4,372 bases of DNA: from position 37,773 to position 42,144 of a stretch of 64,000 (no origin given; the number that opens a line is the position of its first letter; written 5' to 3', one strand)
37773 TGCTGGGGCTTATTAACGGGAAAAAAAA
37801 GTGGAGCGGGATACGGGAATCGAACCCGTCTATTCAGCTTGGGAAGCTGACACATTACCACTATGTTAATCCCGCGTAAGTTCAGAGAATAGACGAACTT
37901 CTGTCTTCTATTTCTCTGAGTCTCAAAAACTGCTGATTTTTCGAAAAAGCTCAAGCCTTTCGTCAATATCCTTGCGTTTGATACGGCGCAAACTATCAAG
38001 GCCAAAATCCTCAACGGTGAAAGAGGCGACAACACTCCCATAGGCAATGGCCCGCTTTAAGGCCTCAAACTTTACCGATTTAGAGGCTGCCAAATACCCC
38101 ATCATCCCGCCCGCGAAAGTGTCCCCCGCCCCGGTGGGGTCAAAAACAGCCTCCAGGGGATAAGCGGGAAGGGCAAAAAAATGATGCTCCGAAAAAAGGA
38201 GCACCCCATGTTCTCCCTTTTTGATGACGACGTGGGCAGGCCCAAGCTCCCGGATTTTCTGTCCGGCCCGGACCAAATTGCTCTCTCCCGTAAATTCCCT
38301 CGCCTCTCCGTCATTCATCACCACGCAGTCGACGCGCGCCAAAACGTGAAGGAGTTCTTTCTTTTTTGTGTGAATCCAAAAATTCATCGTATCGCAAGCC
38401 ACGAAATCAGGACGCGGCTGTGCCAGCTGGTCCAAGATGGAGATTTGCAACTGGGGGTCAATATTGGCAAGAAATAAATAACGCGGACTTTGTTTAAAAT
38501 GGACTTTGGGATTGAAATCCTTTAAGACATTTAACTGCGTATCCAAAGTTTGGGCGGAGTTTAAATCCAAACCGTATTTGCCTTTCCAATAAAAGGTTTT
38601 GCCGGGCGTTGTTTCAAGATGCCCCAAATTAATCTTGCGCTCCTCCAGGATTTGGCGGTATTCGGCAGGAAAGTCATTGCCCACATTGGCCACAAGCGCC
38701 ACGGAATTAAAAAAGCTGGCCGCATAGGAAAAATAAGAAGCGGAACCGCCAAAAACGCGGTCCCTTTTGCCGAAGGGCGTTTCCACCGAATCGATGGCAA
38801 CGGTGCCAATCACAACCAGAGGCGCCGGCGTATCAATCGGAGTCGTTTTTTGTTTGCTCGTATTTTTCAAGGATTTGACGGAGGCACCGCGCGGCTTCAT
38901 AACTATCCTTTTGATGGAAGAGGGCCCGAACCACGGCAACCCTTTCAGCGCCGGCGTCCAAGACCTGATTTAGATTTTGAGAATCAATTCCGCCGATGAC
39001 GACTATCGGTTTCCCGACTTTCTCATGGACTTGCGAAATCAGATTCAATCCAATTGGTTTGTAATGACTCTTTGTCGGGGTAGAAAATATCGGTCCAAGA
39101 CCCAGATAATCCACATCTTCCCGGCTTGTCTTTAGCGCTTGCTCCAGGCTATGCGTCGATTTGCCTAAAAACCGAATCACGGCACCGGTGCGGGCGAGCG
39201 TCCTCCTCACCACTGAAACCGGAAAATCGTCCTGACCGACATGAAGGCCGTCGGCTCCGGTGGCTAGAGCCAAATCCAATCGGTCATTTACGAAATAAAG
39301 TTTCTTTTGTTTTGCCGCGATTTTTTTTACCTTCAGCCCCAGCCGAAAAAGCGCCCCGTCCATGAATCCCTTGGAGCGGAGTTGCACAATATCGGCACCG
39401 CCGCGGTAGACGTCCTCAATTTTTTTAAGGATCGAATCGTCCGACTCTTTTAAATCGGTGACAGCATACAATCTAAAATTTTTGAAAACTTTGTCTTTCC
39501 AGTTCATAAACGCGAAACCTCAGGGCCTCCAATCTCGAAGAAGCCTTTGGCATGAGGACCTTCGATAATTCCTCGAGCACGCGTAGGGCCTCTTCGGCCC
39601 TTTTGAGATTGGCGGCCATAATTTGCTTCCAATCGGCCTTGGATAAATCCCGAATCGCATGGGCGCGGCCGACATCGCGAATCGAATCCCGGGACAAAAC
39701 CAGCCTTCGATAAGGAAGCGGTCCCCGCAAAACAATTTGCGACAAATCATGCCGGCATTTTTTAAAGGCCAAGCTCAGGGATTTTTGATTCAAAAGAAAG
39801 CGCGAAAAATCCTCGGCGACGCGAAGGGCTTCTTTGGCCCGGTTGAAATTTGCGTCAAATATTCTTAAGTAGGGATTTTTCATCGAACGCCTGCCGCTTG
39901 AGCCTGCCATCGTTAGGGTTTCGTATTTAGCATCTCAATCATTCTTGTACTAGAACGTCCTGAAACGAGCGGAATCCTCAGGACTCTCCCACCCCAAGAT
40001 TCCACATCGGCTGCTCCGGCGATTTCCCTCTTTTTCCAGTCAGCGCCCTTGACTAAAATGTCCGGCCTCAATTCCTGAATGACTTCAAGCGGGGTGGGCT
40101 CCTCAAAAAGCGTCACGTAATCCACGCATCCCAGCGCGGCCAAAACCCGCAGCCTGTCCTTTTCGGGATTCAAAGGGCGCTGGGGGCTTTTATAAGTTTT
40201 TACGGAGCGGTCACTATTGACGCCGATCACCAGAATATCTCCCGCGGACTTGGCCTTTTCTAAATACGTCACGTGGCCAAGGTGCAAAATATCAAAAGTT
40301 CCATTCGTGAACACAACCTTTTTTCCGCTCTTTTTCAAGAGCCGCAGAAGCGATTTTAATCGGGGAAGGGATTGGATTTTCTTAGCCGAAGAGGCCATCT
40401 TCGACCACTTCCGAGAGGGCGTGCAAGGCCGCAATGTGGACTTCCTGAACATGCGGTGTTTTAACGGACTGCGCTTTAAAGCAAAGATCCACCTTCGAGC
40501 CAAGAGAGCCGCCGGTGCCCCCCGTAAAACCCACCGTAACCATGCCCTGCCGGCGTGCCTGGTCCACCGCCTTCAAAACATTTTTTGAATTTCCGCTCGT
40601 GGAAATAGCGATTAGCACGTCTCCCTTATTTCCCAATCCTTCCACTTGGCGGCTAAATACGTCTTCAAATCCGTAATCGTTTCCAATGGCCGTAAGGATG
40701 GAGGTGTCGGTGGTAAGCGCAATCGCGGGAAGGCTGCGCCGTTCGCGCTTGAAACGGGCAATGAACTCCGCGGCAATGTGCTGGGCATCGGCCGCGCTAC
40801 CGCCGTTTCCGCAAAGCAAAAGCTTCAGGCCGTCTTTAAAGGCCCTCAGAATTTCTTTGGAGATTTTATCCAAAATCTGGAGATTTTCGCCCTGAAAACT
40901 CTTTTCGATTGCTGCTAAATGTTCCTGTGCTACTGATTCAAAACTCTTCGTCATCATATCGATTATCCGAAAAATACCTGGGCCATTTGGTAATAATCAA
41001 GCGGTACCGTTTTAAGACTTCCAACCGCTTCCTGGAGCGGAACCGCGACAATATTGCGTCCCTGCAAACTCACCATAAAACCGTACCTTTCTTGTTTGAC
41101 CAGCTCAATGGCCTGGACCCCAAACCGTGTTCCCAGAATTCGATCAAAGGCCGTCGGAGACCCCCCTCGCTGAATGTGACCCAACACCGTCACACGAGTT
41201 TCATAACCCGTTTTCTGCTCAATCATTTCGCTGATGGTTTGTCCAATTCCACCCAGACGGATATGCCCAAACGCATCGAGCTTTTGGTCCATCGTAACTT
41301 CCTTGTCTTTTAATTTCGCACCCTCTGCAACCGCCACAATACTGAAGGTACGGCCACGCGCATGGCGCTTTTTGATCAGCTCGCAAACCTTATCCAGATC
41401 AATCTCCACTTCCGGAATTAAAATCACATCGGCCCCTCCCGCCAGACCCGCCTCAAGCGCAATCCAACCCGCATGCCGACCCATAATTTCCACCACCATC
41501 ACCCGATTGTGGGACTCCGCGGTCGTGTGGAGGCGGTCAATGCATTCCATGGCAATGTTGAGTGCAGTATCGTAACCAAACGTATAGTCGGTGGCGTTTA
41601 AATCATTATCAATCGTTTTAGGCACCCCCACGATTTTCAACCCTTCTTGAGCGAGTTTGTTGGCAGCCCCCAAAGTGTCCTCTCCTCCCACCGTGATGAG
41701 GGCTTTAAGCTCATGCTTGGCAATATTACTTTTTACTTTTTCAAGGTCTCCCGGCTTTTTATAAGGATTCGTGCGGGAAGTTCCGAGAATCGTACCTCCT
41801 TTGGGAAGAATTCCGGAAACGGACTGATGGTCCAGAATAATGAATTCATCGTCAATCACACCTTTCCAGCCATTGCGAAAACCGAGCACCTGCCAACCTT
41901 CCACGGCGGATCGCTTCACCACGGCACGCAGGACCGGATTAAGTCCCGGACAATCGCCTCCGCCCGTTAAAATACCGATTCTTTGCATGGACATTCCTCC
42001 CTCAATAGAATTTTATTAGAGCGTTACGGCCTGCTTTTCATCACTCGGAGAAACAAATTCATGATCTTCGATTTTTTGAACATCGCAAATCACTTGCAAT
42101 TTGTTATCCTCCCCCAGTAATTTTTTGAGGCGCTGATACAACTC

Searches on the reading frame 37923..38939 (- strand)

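Call 82: search_protein_families(library=pfam, proteins=[window:37923-38939:-], max_evalue=0.00001)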
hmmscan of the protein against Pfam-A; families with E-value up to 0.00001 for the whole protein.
window:37923-38939:- (338 aa): 1 family
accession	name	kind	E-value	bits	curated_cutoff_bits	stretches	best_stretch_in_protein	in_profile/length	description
PF00294.29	PfkB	-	1e-25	91.1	25.8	1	62-314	34-295/302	pfkB family carbohydrate kinase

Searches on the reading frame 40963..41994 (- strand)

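Call 82: search_protein_families(library=pfam, proteins=[window:40963-41994:-], max_evalue=0.00001)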
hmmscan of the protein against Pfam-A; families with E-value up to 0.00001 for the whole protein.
window:40963-41994:- (343 aa): 1 family
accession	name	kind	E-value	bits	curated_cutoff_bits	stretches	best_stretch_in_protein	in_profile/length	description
PF00365.25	PFK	-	3.3e-114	381.4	30.9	1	5-299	1-277/277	Phosphofructokinase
